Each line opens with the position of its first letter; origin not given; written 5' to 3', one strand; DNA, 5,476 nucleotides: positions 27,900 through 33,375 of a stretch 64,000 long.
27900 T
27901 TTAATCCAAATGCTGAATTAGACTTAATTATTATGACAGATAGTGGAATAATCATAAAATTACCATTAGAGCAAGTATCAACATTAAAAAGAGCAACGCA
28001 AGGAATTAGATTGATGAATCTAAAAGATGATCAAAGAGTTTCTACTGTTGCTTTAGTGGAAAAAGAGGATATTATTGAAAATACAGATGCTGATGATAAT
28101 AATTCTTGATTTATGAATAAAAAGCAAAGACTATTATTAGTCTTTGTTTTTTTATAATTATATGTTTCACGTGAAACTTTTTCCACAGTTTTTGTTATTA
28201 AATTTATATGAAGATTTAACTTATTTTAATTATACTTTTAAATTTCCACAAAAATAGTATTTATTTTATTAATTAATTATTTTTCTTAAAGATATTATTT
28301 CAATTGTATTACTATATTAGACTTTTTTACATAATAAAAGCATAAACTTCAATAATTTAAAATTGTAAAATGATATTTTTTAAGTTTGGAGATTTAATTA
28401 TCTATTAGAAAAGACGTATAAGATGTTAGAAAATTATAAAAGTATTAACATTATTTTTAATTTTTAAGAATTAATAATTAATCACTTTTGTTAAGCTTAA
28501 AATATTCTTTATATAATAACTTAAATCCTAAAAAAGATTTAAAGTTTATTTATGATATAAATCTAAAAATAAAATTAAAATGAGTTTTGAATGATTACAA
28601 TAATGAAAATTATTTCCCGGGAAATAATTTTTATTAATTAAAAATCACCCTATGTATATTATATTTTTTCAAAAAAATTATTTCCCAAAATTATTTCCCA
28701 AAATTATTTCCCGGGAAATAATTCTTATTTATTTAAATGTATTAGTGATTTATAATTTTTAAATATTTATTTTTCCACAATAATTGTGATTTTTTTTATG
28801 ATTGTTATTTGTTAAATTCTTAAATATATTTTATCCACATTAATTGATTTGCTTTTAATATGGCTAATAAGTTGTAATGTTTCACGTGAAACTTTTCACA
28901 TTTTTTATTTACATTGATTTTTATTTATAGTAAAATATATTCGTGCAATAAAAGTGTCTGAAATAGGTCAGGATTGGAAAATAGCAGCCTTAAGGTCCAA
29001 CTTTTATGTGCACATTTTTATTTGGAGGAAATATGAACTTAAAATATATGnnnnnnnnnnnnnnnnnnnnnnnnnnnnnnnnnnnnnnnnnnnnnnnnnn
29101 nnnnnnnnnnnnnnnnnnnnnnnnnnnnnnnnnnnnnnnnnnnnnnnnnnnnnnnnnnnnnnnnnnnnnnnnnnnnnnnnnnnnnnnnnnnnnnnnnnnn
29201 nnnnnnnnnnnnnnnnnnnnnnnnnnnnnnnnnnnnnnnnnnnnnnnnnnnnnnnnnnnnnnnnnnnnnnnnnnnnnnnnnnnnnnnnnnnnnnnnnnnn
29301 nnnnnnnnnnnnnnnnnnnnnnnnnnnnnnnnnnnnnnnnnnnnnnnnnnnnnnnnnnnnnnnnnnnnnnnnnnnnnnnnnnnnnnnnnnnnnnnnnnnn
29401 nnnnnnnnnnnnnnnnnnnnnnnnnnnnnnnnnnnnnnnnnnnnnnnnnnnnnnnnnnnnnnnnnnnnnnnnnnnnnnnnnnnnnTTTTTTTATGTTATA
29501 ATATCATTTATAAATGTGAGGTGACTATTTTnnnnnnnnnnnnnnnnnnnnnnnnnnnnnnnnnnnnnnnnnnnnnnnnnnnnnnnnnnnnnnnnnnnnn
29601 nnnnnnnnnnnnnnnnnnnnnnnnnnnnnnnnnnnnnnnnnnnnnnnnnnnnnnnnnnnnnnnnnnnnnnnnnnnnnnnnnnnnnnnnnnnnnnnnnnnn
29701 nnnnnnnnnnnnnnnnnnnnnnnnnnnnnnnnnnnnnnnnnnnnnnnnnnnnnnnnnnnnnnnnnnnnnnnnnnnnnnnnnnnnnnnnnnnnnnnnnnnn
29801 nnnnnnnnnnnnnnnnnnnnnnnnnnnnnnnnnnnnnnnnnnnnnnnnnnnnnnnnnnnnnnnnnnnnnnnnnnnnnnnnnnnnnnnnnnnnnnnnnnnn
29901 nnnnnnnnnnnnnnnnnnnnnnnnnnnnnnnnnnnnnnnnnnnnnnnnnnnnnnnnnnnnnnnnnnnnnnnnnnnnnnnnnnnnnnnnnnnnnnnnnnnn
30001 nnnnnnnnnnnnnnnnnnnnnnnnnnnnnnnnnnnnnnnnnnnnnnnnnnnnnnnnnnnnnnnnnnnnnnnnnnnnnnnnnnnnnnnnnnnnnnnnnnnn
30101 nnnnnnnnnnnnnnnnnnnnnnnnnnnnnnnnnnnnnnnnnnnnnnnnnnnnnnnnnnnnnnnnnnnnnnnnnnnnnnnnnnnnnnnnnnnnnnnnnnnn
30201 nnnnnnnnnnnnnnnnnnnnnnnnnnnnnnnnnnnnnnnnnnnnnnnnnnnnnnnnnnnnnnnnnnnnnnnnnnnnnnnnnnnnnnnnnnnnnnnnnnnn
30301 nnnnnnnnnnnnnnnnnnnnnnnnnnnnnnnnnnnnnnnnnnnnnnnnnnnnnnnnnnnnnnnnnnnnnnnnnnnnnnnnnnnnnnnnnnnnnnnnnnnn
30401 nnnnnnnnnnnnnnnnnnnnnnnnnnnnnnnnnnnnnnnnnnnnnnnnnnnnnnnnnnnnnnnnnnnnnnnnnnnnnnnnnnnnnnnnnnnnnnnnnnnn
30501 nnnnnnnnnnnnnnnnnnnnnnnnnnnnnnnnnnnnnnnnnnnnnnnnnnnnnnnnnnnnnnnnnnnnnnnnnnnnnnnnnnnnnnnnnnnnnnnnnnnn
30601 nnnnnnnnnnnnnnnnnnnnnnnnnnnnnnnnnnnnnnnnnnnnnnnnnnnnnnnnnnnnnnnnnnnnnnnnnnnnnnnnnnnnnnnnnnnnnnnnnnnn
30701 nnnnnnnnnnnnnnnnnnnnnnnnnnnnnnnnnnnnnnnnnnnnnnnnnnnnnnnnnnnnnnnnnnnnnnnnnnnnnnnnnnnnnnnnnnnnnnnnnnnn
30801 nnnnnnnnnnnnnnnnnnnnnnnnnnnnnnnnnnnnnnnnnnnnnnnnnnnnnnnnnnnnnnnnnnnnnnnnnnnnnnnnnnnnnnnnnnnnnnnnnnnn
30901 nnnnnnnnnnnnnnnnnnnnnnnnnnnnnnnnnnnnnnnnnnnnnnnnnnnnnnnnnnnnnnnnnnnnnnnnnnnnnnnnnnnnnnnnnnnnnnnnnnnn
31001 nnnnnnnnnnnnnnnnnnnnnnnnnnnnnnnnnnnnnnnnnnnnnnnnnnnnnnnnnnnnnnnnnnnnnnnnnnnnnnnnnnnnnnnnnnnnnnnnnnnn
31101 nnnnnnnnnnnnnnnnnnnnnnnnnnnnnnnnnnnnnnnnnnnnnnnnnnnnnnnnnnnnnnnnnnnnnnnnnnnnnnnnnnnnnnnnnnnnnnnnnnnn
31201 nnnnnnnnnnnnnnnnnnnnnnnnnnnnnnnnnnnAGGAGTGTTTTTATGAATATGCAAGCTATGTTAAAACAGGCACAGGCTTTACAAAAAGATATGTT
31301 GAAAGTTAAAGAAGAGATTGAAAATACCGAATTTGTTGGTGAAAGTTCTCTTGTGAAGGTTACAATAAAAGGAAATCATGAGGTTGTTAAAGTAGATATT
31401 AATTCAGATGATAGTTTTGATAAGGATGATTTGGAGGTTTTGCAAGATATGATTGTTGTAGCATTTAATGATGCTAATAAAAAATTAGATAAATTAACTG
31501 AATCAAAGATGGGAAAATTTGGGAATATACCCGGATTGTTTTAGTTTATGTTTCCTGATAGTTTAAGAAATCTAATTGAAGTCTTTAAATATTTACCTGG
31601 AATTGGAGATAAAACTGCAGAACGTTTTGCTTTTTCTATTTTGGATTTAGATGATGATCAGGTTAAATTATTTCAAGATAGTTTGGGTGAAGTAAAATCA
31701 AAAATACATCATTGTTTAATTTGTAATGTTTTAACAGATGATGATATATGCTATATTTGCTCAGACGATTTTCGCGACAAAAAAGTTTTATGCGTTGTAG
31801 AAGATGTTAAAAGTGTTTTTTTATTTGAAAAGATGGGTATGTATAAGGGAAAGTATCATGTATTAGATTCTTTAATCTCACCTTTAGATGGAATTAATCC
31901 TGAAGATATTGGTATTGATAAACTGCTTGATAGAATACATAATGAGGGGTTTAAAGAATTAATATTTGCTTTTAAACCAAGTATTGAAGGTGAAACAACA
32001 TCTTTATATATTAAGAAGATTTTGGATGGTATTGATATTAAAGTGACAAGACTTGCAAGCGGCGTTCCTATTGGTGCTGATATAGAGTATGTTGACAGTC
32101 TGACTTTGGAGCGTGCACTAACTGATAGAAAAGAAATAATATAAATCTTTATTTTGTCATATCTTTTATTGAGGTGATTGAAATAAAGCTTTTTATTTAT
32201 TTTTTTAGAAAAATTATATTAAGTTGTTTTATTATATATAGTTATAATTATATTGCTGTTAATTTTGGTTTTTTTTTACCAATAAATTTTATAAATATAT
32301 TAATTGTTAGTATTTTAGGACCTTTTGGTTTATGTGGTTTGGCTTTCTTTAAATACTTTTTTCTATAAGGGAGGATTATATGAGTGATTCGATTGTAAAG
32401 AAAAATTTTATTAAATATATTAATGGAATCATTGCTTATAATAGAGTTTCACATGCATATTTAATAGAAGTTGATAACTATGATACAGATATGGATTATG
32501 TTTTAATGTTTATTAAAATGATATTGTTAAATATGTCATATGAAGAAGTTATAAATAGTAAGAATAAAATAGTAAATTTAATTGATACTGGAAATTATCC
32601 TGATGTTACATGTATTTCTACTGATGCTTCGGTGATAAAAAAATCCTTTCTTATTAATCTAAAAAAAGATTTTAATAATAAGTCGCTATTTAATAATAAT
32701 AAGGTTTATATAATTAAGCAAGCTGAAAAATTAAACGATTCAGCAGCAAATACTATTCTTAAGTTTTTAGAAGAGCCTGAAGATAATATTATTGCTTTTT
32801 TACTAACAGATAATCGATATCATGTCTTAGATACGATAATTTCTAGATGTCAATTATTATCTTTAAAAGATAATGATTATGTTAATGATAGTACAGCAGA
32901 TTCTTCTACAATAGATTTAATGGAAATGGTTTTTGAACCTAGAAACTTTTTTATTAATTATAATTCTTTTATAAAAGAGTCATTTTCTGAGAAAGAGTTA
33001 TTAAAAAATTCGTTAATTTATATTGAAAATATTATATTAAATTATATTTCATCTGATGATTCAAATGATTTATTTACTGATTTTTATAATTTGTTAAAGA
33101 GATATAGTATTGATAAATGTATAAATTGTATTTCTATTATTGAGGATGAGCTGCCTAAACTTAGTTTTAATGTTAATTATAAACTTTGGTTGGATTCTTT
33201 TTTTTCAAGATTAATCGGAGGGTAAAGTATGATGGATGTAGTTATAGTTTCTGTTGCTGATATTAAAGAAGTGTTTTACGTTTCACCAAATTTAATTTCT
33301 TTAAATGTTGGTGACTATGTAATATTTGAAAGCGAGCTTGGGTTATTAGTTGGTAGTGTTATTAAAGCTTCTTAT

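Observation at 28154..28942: ORF-free, extremely AT-rich spacer of about 790 bp replaces the rRNA operon expected after gyrA and concentrates parS, NBS and DnaA boxes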

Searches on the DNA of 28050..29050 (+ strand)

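Call 46: search_rna_families(source=window, start=28050, end=29050, threshold=evalue, max_evalue=1)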
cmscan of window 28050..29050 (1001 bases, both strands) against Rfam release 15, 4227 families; matches with E-value up to 1: 3.
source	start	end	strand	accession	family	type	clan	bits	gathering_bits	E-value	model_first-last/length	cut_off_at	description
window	28932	29029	+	RF00169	Bacteria_small_SRP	Gene;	CL00003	57.1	40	1.1e-11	1-97/97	no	Bacterial small signal recognition particle RNA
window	28601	28636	+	RF00766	mir-335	Gene; miRNA;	-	19.4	64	0.24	24-59/92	no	mir-335 microRNA precursor family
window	28575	28654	-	RF00766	mir-335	Gene; miRNA;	-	17.8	64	0.7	1-92/92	no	mir-335 microRNA precursor family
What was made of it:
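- Tried and rejected: Nothing but SRP RNA appears in a permissive Rfam search (call 46).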

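Call 56: search_dna_similar(query=window:28110-28931:+, collection=phages, mode=distant, max_rows=10)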
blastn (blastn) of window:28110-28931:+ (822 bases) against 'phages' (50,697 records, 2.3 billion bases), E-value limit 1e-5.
No match.

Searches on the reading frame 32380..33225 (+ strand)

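Call 9: search_protein_families(library=ncbifam, proteins=[window:32380-33225:+])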
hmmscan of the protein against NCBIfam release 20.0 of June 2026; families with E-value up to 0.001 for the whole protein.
window:32380-33225:+ (281 aa): 49 families (the best 25 are shown)
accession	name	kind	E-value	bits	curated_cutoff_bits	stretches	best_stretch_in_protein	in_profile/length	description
NF005972.1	PRK08058.1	equivalog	1e-36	126.8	340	1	11-164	14-167/328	DNA polymerase III subunit delta'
TIGR00678.1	holB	equivalog_domain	5e-31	107.8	180.6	1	13-163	3-153/188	DNA polymerase III subunit delta'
NF005581.0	PRK07276.1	equivalog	6.1e-28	98.2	263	1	10-167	10-165/291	DNA polymerase III subunit delta'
NF004488.0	PRK05818.1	equivalog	4e-18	66.1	218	1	67-159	48-141/261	DNA polymerase III subunit delta'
NF005638.0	PRK07399.1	subfamily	9.3e-18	64.3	230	1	93-162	114-182/317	DNA polymerase III subunit delta'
NF005515.0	PRK07132.1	equivalog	3.3e-17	62.9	204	1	6-169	2-155/301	DNA polymerase III subunit delta'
NF004759.0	PRK06090.1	equivalog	3.8e-16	59.3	457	1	19-163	20-165/319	DNA polymerase III subunit delta'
NF005362.0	PRK06871.1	equivalog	5.9e-16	58.5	456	1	23-163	24-165/327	DNA polymerase III subunit delta'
NF011523.0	PRK14962.1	equivalog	3.3e-15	55.8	576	1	5-230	16-233/474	DNA polymerase III subunits gamma and tau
NF004047.0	PRK05564.1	equivalog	5e-15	55.3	282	1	63-164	49-151/313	DNA polymerase III subunit delta'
NF004310.0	PRK05707.1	equivalog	6.2e-14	52.1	280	1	20-161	18-161/328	DNA polymerase III subunit delta'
TIGR02397.1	dnaX_nterm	equivalog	2.9e-13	49.8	250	1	68-163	80-174/355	DNA polymerase III subunit gamma/tau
NF011514.0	PRK14953.1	equivalog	1e-12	47.8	536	1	9-162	23-175/488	DNA polymerase III subunits gamma and tau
NF005677.0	PRK07471.1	equivalog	1.6e-12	47.3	252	1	105-163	140-198/366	DNA polymerase III subunit delta'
NF011512.0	PRK14950.1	equivalog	3.3e-12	46.4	593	1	105-163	119-177/585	DNA polymerase III subunits gamma and tau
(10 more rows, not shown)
